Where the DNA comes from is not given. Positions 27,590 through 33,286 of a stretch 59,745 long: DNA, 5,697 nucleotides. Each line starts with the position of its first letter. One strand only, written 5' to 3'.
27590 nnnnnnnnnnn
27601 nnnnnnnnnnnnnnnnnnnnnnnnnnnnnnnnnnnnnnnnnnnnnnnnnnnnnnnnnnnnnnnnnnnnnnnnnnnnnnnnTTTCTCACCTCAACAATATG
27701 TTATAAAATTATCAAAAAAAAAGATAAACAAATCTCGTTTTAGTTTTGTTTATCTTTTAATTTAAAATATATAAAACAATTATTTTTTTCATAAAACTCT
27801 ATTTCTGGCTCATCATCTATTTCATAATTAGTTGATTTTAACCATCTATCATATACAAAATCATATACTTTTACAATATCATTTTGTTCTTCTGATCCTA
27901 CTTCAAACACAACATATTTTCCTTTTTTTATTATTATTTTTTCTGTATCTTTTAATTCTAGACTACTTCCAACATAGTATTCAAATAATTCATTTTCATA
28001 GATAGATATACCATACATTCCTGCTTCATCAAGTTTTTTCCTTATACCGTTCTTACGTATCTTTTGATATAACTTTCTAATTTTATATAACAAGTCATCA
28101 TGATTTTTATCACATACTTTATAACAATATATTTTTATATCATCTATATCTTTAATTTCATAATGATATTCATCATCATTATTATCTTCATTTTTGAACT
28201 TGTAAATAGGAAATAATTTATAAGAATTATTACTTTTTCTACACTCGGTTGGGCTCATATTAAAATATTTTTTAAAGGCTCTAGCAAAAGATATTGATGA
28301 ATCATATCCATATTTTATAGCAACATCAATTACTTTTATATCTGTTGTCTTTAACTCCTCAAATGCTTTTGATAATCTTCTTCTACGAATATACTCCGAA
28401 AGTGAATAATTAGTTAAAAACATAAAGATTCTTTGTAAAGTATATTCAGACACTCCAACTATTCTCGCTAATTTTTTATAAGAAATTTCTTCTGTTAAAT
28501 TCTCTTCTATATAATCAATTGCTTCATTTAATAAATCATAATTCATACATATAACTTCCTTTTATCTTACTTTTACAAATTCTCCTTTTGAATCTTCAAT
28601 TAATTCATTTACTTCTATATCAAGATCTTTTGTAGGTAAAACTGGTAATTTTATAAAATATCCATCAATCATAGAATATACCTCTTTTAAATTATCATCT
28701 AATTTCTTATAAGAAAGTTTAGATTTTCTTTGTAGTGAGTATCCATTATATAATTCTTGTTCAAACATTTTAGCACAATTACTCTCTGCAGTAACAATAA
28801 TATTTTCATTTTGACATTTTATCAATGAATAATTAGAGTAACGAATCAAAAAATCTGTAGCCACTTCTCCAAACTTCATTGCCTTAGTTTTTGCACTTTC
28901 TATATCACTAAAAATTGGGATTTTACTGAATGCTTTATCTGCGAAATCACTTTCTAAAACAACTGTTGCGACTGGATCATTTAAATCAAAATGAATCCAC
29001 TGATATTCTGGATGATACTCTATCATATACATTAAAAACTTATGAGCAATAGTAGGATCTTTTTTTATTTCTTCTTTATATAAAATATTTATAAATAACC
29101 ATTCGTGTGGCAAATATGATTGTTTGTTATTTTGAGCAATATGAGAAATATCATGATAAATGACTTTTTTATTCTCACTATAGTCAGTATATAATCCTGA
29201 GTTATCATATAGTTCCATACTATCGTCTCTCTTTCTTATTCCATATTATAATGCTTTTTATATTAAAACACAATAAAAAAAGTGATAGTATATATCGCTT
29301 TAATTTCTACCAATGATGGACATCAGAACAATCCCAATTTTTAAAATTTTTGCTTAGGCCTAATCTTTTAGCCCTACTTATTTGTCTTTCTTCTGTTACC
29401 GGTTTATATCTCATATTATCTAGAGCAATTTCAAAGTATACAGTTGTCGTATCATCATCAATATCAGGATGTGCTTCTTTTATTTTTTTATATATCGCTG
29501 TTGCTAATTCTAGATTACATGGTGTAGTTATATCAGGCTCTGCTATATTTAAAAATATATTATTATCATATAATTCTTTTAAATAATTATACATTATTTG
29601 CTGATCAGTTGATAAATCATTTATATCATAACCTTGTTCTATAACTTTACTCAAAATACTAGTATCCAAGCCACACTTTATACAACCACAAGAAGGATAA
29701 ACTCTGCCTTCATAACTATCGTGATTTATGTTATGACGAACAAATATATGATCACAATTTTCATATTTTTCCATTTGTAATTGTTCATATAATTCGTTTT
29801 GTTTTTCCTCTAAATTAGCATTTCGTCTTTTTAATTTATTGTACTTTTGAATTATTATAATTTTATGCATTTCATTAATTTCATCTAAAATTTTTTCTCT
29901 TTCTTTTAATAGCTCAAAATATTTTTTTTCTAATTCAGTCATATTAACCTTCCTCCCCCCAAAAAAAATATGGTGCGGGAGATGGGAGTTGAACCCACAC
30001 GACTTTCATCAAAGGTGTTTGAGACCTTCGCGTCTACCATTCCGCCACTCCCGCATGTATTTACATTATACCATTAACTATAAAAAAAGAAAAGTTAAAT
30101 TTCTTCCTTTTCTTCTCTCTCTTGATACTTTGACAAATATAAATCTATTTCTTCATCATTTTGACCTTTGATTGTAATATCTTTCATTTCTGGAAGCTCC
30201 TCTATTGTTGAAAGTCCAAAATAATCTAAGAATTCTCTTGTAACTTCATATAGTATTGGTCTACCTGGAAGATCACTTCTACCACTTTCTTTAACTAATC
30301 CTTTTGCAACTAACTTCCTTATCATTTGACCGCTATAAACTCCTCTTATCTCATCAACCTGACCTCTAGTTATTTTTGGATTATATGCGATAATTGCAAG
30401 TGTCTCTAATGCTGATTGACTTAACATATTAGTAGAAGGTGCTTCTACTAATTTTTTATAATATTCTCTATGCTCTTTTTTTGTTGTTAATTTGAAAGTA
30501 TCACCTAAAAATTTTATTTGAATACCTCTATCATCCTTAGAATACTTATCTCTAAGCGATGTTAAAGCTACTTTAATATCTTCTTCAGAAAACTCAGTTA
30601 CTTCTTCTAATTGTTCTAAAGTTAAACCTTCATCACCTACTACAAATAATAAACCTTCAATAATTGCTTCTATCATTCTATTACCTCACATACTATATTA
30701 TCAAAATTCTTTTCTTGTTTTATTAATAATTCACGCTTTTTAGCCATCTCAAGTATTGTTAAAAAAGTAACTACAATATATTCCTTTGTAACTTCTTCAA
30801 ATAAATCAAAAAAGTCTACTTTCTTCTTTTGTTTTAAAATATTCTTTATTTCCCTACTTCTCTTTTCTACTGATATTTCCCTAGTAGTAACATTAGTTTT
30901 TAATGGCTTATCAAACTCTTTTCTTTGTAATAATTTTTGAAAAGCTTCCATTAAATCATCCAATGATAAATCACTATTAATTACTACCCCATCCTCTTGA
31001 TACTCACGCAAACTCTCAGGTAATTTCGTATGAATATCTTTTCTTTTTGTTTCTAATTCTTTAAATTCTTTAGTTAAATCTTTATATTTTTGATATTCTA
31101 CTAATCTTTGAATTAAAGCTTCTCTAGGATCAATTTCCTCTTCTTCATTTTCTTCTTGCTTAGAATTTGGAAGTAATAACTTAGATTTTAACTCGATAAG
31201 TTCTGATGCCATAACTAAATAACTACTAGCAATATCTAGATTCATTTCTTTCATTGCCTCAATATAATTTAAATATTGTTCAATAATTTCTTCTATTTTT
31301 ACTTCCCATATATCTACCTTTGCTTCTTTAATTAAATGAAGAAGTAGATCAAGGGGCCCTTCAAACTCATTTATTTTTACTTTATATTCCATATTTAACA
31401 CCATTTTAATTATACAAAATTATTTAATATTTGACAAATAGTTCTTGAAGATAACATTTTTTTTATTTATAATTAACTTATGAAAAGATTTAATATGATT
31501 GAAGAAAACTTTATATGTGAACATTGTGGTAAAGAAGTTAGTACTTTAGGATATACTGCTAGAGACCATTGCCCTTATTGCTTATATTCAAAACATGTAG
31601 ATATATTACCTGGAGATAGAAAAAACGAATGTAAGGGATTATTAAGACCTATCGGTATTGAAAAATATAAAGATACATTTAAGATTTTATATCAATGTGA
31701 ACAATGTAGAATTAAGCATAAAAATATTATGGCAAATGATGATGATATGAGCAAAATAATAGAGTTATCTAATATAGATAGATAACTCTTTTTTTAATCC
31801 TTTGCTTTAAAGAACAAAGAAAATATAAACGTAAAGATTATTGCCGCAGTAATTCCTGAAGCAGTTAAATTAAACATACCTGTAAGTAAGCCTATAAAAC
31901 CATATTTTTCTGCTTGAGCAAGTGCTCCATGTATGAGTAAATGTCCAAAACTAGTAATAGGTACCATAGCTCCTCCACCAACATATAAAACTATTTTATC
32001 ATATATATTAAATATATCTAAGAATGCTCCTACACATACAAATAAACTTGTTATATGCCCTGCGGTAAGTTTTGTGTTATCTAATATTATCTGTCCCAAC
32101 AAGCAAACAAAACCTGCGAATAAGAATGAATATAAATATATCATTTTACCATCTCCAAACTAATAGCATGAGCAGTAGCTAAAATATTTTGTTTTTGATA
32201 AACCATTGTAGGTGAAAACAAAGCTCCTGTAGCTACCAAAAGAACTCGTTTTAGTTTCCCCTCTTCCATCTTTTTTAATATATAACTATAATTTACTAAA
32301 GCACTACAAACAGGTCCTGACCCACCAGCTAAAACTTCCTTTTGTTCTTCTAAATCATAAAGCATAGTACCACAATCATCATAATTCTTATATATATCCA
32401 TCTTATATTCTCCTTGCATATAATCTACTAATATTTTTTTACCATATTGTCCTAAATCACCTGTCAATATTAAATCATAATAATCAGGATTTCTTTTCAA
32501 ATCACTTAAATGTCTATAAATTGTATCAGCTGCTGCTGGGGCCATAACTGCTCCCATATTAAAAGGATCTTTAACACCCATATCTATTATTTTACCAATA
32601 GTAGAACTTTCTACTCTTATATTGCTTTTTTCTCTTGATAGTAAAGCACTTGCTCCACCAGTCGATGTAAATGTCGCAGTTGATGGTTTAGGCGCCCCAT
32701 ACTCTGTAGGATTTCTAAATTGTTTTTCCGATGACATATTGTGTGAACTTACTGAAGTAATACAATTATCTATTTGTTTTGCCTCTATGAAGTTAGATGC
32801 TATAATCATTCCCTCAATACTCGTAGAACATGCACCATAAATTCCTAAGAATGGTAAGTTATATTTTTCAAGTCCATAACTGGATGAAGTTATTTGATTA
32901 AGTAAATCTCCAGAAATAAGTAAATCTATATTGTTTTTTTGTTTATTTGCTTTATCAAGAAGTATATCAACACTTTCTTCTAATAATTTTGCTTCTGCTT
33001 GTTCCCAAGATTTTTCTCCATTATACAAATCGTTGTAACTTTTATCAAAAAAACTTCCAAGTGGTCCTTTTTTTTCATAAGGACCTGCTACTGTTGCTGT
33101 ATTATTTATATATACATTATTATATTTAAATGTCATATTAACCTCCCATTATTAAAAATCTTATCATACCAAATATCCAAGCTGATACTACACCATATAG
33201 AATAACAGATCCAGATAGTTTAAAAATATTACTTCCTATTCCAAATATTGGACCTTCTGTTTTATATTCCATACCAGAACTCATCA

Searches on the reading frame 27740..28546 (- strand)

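Call 26: search_protein_families(library=pfam, proteins=[window:27740-28546:-], max_evalue=0.001)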
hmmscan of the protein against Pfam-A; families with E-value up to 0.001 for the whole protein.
window:27740-28546:- (268 aa): 5 families
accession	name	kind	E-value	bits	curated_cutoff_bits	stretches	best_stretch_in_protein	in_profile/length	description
PF12833.13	HTH_18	-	7.7e-22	77.8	33.6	1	26-104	1-79/80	Helix-turn-helix domain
PF00165.29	HTH_AraC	-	4e-13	49.6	26.6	1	65-103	1-41/42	Bacterial regulatory helix-turn-helix proteins, AraC family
PF14526.11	Cass2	-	8.8e-11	42.7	27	1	130-256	1-138/150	Integron-associated effector binding protein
PF06445.20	GyrI-like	-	5.2e-10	40.2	26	1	129-256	3-138/155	GyrI-like small molecule binding domain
PF13542.12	HTH_Tnp_ISL3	-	0.00055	19.8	27.4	0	9-41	16-47/51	Helix-turn-helix domain of transposase family ISL3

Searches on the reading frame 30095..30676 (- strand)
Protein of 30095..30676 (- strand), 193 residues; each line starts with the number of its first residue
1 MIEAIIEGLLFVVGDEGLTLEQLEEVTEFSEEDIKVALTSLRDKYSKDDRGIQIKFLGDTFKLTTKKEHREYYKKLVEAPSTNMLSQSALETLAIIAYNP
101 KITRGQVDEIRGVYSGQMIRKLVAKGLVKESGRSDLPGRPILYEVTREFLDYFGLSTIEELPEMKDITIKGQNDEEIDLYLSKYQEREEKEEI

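Call 26: search_protein_families(library=pfam, proteins=[window:30095-30676:-], max_evalue=0.001)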
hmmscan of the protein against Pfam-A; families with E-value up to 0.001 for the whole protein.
window:30095-30676:- (193 aa): 1 family
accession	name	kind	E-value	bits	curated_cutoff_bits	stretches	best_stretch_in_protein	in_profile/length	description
PF04079.22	SMC_ScpB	-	3.5e-56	189.7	27.4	1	4-163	1-159/160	Segregation and condensation complex subunit ScpB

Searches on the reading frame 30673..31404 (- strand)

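Call 26: search_protein_families(library=pfam, proteins=[window:30673-31404:-], max_evalue=0.001)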
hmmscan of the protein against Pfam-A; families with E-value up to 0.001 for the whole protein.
window:30673-31404:- (243 aa): 1 family
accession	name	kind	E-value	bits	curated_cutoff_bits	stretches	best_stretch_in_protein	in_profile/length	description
PF02616.19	SMC_ScpA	-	8.8e-42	144.1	24.6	1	24-238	1-228/232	Segregation and condensation protein ScpA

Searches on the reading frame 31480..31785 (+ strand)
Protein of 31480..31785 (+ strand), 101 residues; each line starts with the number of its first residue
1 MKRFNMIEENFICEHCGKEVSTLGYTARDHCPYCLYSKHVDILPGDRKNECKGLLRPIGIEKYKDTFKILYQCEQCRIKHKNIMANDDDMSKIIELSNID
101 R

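Call 25: search_protein_families(library=pfam, proteins=[window:31480-31785:+], max_evalue=0.001)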
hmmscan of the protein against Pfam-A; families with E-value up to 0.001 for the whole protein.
window:31480-31785:+ (101 aa): 1 family
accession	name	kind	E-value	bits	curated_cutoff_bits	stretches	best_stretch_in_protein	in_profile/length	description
PF12647.12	RNHCP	-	2.4e-27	95.2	24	1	9-93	2-89/90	RNHCP domain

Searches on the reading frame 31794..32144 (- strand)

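Call 25: search_protein_families(library=pfam, proteins=[window:31794-32144:-], max_evalue=0.001)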
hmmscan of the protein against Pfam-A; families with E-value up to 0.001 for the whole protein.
window:31794-32144:- (116 aa): 1 family
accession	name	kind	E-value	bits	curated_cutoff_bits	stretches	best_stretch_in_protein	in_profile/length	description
PF03862.18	SpoVAC_SpoVAEB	-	5.1e-27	94.9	25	1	3-110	2-116/117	SpoVAC/SpoVAEB sporulation membrane protein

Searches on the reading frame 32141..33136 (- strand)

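Call 40: search_protein_families(library=pfam, proteins=[window:32141-33136:-], max_evalue=0.0001)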
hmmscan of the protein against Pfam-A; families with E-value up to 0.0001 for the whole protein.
window:32141-33136:- (331 aa): 1 family
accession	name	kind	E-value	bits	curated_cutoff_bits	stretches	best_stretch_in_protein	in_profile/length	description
PF07451.17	SpoVAD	-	1.8e-130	434.9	22.1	1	6-328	9-329/329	Stage V sporulation protein AD (SpoVAD)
